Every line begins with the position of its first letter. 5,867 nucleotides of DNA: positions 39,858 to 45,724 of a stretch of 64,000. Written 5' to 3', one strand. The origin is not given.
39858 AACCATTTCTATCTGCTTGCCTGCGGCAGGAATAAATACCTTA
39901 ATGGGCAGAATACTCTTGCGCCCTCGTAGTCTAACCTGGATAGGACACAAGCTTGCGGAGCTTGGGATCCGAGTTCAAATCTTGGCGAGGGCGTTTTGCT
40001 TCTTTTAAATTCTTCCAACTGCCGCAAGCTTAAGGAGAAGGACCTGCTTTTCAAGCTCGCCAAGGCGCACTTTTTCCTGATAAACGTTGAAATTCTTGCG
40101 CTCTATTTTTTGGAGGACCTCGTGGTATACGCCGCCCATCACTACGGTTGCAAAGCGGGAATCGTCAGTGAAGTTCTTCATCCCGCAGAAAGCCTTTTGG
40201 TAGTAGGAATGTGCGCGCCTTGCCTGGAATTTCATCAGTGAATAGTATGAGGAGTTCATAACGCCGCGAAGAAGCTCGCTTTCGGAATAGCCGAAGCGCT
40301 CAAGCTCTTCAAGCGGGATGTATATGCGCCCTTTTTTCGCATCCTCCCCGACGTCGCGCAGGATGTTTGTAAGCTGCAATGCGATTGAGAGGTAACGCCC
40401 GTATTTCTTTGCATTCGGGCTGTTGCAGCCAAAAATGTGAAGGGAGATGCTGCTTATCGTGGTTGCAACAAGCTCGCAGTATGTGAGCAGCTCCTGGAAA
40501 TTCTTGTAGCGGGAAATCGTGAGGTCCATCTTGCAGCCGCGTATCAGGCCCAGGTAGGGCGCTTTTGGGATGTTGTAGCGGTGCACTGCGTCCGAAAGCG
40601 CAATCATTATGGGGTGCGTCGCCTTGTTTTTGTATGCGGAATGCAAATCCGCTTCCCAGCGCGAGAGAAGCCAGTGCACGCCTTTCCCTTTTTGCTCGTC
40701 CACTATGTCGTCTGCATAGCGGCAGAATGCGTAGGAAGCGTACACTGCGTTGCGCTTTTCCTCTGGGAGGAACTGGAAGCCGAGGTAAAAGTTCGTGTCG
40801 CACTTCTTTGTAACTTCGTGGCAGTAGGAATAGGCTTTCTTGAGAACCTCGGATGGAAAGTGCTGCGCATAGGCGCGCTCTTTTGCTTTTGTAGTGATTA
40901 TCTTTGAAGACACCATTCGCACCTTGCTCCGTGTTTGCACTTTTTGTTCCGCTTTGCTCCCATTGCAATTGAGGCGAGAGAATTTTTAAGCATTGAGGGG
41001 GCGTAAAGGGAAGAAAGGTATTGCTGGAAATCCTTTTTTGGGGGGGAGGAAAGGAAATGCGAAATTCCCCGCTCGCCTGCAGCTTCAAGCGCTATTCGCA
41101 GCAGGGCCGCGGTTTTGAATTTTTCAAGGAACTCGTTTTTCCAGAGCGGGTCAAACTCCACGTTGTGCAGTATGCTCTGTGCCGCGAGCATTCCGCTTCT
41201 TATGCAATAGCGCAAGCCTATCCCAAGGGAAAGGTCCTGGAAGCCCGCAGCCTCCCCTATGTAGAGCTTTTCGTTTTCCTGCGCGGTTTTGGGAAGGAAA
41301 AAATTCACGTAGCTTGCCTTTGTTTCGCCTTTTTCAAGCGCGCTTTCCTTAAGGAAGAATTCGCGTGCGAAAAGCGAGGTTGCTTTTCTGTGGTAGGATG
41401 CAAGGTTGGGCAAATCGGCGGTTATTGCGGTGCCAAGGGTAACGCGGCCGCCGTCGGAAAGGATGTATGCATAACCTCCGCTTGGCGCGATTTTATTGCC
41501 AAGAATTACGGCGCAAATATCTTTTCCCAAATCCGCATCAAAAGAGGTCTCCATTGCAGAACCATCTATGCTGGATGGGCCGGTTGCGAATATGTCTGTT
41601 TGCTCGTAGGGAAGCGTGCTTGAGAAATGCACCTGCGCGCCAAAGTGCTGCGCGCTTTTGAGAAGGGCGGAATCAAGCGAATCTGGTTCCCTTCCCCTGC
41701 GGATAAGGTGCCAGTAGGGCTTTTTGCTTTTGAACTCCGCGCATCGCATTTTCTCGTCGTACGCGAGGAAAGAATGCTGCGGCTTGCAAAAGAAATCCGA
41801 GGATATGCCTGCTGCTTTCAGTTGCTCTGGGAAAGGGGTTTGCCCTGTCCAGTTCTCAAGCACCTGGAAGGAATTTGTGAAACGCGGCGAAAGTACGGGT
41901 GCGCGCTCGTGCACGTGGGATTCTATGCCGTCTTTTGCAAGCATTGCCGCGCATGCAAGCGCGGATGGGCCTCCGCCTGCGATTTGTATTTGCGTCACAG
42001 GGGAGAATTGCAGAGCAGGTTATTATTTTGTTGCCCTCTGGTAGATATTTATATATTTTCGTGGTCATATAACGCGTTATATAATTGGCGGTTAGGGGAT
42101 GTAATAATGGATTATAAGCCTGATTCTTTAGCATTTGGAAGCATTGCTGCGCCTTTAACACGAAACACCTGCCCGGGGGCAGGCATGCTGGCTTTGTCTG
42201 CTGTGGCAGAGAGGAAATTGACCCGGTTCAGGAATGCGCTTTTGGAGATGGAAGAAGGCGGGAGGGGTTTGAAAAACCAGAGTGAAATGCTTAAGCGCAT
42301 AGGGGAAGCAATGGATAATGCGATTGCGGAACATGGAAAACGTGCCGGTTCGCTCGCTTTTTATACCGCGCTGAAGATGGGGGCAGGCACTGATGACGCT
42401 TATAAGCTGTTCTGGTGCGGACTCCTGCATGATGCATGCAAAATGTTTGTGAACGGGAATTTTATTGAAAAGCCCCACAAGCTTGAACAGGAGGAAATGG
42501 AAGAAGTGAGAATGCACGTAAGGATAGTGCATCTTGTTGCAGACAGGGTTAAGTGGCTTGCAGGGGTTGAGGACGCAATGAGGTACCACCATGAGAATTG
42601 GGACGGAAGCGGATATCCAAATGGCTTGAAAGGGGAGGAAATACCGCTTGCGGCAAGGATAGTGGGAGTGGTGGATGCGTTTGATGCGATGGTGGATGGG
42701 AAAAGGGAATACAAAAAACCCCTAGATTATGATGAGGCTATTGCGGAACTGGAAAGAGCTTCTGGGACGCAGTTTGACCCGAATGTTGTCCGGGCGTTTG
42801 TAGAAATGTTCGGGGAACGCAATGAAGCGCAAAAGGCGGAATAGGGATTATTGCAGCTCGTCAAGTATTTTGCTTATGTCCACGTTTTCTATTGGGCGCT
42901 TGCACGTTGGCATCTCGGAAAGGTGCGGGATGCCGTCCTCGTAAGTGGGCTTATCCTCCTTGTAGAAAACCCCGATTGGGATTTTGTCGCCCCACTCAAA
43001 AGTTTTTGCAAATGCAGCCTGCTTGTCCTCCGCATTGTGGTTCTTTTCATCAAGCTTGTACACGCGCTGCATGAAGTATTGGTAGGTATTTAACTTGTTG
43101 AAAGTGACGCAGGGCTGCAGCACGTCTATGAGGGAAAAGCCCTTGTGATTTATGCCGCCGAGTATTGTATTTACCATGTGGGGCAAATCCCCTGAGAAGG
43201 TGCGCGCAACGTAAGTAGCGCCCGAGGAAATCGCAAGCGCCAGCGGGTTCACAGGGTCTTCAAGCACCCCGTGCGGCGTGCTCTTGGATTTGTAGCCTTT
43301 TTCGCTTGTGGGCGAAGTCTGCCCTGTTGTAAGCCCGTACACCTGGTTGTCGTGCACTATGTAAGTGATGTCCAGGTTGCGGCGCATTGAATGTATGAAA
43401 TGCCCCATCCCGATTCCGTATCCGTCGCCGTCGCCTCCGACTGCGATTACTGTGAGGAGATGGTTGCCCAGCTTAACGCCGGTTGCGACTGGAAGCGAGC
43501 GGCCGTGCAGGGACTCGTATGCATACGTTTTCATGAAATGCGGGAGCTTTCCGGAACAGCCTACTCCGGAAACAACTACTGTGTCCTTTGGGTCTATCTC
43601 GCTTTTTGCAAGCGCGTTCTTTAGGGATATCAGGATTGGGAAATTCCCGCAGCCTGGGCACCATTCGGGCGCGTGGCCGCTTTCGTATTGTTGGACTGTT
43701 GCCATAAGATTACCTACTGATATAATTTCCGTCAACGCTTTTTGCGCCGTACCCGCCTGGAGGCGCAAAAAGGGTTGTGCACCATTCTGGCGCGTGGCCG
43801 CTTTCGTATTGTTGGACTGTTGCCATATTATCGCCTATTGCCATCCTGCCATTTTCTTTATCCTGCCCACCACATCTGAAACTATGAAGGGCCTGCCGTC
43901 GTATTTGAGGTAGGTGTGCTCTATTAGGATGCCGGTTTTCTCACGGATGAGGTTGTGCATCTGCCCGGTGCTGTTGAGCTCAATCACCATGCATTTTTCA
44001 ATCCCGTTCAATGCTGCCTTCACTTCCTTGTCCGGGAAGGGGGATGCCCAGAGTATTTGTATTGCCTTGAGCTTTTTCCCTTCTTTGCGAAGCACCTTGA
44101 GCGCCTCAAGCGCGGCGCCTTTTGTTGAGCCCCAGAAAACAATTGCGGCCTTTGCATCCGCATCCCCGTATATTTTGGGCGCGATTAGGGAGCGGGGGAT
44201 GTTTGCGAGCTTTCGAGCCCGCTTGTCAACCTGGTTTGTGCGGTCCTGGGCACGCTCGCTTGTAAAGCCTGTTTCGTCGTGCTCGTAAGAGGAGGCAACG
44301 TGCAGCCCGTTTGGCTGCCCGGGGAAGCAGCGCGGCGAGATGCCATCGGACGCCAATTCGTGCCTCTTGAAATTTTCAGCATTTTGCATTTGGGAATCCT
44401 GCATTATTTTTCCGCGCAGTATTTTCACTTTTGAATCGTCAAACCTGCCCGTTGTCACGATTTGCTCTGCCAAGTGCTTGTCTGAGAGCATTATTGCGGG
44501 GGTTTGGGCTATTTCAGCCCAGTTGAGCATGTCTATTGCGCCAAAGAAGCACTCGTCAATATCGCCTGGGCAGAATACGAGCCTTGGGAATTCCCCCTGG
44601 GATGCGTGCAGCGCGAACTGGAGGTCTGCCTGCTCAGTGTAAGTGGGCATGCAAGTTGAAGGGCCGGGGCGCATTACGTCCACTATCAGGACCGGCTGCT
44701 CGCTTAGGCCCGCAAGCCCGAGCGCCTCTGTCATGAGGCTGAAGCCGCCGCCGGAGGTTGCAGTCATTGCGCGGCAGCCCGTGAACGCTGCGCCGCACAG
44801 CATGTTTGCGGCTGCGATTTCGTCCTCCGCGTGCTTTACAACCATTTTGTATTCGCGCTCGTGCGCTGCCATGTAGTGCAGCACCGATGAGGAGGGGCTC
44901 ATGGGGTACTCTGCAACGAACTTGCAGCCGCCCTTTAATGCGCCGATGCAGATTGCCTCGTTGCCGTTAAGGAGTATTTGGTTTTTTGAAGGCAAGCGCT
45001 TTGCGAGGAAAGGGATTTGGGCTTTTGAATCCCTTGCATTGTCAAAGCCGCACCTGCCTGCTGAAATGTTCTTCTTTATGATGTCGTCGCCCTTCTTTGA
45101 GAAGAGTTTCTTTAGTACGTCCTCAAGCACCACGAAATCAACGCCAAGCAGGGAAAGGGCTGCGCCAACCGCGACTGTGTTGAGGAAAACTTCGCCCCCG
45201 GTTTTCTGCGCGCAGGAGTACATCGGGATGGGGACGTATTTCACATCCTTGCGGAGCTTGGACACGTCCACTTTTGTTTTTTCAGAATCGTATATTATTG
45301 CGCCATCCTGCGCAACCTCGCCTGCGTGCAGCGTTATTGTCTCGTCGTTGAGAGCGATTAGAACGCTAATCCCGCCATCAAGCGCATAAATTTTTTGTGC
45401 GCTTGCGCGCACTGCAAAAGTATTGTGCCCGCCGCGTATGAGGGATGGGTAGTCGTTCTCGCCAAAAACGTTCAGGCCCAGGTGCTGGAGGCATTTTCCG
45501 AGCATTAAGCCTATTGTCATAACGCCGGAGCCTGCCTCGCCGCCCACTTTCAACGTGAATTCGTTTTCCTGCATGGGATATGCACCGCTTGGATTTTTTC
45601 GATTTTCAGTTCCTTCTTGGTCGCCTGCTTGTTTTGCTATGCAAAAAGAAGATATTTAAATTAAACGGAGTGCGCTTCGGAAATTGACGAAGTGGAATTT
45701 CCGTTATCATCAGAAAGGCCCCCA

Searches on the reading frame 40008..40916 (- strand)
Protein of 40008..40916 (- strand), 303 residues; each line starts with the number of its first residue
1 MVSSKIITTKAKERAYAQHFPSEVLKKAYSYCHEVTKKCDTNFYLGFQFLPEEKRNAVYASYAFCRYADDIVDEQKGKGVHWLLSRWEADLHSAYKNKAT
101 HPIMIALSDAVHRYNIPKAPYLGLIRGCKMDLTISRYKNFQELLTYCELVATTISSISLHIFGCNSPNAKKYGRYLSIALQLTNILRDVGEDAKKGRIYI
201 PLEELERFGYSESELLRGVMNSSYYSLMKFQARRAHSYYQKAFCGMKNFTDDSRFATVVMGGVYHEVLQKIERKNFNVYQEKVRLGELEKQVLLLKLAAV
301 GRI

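Call 58: search_protein_families(library=pfam, proteins=[window:40008-40916:-], max_evalue=0.001)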
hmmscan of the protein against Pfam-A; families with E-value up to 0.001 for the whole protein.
window:40008-40916:- (303 aa): 1 family
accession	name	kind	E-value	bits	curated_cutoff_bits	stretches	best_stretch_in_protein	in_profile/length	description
PF00494.24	SQS_PSY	-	2.4e-72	244.2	26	1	37-286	2-260/263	Squalene/phytoene synthase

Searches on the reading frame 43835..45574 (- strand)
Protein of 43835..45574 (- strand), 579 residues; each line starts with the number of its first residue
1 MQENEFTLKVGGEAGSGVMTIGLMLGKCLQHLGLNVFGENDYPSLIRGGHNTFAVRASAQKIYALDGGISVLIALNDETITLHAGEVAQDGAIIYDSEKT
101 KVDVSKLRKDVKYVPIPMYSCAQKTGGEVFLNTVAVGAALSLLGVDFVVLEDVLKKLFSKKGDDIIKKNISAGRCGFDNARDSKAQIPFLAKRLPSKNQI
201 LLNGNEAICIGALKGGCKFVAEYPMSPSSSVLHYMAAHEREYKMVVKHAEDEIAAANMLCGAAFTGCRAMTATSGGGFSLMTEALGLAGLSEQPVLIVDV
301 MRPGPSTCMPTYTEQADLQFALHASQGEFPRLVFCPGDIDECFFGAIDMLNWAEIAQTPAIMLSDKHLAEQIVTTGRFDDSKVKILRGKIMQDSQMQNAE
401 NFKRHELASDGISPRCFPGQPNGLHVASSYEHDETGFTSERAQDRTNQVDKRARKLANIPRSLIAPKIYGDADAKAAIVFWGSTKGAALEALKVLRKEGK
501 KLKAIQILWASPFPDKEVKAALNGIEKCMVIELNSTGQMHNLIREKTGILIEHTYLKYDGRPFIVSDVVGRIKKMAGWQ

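Call 14: find_encoding_contigs(protein=window:43835-45574:-, flank=10000, max_places=10)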
Protein window:43835-45574:- (579 aa): no gene with exactly this product is on record in the collection.
